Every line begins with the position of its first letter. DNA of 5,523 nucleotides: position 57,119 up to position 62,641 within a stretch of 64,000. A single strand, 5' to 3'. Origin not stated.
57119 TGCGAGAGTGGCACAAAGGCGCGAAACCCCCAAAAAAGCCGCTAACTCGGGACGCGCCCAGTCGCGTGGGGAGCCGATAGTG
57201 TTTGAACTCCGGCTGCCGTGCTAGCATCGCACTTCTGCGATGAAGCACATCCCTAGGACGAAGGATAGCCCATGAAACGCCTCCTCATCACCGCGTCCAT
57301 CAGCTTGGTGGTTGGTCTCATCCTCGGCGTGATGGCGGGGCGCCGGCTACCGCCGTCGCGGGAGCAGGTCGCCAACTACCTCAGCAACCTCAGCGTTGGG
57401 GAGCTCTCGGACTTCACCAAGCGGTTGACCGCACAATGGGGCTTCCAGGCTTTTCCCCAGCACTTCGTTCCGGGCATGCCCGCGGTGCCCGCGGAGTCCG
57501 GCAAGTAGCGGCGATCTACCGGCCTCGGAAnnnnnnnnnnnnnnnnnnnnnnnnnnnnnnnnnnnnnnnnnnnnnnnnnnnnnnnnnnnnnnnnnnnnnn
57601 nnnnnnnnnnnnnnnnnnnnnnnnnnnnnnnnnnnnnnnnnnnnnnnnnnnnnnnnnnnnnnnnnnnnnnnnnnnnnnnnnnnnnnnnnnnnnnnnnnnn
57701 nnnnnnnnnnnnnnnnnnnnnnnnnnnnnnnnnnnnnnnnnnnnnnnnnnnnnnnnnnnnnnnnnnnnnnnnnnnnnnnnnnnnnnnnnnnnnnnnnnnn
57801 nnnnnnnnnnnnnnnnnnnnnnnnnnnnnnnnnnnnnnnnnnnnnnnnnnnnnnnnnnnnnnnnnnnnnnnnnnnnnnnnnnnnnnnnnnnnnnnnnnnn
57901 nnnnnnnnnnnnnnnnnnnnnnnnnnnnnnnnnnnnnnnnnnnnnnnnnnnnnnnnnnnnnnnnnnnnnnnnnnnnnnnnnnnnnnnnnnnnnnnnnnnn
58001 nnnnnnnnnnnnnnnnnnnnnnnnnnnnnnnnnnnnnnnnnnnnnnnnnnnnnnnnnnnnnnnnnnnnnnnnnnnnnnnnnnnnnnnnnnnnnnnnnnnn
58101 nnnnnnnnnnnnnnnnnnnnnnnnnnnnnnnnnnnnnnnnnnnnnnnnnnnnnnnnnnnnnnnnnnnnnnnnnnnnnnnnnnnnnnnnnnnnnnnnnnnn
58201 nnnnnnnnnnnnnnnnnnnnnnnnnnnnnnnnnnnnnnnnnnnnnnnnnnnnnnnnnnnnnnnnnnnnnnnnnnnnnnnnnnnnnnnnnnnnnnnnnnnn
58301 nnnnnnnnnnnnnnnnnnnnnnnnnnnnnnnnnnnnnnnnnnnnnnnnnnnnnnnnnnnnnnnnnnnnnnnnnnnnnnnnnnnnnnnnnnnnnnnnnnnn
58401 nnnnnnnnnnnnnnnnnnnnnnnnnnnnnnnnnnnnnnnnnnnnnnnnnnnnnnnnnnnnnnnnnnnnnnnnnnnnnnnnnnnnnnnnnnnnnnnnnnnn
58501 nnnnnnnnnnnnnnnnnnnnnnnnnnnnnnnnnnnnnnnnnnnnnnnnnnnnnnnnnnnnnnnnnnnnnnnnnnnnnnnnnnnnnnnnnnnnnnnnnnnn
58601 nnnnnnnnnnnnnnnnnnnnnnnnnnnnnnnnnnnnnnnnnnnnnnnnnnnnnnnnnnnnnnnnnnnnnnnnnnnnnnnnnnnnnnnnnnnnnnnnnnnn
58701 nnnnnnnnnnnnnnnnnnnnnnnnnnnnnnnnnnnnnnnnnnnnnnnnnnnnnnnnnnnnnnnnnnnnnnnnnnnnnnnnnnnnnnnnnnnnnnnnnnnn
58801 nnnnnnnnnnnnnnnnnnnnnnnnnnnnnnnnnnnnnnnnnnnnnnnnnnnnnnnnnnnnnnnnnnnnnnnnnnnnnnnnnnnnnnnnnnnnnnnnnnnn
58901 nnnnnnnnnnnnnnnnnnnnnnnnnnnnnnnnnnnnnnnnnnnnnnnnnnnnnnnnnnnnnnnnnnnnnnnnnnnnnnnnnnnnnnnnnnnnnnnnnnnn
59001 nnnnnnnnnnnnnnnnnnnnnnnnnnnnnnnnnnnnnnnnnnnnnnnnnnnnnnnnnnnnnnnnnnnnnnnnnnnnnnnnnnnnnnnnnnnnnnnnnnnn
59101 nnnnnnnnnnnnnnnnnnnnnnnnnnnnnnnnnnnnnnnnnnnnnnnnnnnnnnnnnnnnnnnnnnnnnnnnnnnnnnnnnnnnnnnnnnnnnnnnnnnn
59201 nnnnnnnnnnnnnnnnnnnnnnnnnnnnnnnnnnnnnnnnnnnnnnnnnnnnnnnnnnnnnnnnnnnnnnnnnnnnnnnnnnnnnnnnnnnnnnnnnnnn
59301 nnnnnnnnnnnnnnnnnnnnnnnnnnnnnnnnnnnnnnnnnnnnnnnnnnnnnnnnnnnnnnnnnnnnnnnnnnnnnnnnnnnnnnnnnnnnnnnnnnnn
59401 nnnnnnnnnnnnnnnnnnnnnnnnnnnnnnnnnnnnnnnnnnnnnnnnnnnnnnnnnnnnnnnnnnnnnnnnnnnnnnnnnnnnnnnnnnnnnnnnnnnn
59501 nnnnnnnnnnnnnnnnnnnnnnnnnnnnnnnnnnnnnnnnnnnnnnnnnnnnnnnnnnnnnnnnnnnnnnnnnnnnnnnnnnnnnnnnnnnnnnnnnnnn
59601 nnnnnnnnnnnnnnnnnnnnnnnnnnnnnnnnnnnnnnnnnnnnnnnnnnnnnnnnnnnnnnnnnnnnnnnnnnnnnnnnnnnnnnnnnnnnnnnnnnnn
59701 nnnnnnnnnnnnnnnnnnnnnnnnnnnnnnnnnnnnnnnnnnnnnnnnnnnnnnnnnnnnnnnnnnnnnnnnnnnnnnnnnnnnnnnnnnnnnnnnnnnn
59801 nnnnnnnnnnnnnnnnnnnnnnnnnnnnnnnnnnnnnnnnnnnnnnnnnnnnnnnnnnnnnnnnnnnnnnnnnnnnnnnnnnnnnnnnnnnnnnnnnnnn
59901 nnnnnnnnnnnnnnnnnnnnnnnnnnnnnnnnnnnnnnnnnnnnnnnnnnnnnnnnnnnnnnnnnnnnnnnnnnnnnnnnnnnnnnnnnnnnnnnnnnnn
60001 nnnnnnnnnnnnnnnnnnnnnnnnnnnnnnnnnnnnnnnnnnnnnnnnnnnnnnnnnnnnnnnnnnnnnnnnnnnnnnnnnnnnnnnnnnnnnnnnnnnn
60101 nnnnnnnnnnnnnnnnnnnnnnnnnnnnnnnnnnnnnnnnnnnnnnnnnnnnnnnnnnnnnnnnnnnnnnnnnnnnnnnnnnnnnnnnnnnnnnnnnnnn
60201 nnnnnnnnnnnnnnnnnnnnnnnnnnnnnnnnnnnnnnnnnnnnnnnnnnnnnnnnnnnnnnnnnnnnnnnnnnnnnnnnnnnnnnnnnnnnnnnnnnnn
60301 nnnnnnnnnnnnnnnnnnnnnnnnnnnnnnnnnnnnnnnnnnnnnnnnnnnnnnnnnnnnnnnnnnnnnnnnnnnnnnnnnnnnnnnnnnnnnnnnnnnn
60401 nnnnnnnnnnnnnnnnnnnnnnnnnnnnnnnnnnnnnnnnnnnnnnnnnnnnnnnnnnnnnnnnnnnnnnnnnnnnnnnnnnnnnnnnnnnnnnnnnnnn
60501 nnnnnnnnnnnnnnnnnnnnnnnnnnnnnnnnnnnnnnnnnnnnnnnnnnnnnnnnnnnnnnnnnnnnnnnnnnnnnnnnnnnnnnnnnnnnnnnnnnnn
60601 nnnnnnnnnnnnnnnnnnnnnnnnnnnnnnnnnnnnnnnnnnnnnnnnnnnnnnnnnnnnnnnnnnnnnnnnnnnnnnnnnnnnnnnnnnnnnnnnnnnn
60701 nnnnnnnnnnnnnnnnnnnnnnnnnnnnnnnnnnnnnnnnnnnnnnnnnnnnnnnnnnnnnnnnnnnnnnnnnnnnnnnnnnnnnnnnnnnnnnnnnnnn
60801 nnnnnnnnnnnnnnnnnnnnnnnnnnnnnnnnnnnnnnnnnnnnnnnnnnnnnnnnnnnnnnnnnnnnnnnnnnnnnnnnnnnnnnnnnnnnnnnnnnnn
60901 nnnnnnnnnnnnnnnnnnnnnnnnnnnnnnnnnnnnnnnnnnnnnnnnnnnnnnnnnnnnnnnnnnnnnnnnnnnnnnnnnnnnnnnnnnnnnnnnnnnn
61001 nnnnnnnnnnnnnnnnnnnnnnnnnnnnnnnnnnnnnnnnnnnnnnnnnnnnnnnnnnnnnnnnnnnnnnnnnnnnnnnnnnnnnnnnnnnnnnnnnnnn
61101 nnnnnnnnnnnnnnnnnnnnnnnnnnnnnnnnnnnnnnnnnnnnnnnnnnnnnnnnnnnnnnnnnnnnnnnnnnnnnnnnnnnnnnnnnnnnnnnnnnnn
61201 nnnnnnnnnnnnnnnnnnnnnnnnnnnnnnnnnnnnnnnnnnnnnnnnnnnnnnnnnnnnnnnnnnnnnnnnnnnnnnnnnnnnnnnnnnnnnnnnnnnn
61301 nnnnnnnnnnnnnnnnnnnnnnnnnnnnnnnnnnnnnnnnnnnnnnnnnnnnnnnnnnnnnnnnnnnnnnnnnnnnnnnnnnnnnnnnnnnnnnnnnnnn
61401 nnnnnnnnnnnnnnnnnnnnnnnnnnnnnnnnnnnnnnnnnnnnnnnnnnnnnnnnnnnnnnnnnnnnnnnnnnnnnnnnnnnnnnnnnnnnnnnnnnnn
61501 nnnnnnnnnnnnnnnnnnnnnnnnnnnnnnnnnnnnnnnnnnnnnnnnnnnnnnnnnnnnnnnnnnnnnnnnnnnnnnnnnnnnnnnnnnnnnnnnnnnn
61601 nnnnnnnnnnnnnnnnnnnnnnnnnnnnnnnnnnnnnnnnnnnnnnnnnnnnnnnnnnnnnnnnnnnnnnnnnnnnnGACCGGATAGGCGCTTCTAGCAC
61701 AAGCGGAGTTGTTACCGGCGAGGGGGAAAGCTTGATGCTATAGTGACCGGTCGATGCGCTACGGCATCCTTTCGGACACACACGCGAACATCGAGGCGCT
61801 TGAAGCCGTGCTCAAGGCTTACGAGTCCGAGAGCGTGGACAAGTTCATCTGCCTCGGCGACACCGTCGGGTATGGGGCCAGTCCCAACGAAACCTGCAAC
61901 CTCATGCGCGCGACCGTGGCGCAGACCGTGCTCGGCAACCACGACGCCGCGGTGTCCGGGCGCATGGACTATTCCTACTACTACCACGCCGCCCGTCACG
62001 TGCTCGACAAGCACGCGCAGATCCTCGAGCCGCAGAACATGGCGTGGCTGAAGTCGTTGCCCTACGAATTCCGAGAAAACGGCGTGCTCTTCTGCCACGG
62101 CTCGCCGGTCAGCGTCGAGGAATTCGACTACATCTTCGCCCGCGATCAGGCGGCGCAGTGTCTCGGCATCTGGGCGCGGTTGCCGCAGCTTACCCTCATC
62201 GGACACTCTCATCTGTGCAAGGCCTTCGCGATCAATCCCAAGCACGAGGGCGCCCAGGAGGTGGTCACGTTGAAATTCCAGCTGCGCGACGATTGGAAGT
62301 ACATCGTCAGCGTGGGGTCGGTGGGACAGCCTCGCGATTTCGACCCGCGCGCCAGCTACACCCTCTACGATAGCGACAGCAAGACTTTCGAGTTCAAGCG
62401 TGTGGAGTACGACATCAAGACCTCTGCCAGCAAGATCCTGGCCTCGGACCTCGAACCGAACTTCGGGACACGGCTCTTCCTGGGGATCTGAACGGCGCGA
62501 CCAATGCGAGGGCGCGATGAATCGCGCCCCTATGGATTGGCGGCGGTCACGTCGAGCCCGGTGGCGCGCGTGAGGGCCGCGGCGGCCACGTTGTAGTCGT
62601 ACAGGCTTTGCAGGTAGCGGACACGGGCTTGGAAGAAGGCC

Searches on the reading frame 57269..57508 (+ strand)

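Call 20: search_protein_families(library=pfam, proteins=[window:57269-57508:+], max_evalue=0.001)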
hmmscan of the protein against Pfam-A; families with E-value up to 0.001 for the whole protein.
window:57269-57508:+ (79 aa): 1 family
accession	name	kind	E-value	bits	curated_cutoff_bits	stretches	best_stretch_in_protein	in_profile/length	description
PF16320.10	Ribosomal_L12_N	-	0.00028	21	25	1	32-73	3-44/48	Ribosomal protein L7/L12 dimerisation domain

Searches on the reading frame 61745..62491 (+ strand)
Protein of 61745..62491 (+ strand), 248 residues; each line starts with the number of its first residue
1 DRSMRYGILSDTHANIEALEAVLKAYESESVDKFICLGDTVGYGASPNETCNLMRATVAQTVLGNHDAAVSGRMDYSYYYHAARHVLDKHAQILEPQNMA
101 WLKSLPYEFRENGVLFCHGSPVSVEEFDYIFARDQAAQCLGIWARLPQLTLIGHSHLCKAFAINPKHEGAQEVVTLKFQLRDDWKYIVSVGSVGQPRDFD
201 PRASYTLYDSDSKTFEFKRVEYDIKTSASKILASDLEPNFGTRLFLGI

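Call 20: search_protein_families(library=pfam, proteins=[window:61745-62491:+], max_evalue=0.001)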
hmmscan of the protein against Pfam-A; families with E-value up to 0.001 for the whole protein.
window:61745-62491:+ (248 aa): 2 families
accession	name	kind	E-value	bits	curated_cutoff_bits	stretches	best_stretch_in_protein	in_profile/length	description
PF12850.12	Metallophos_2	-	2.1e-15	57.5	27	1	4-212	1-153/154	Calcineurin-like phosphoesterase superfamily domain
PF00149.33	Metallophos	-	5.6e-14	53.4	21.5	1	4-156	1-155/191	Calcineurin-like phosphoesterase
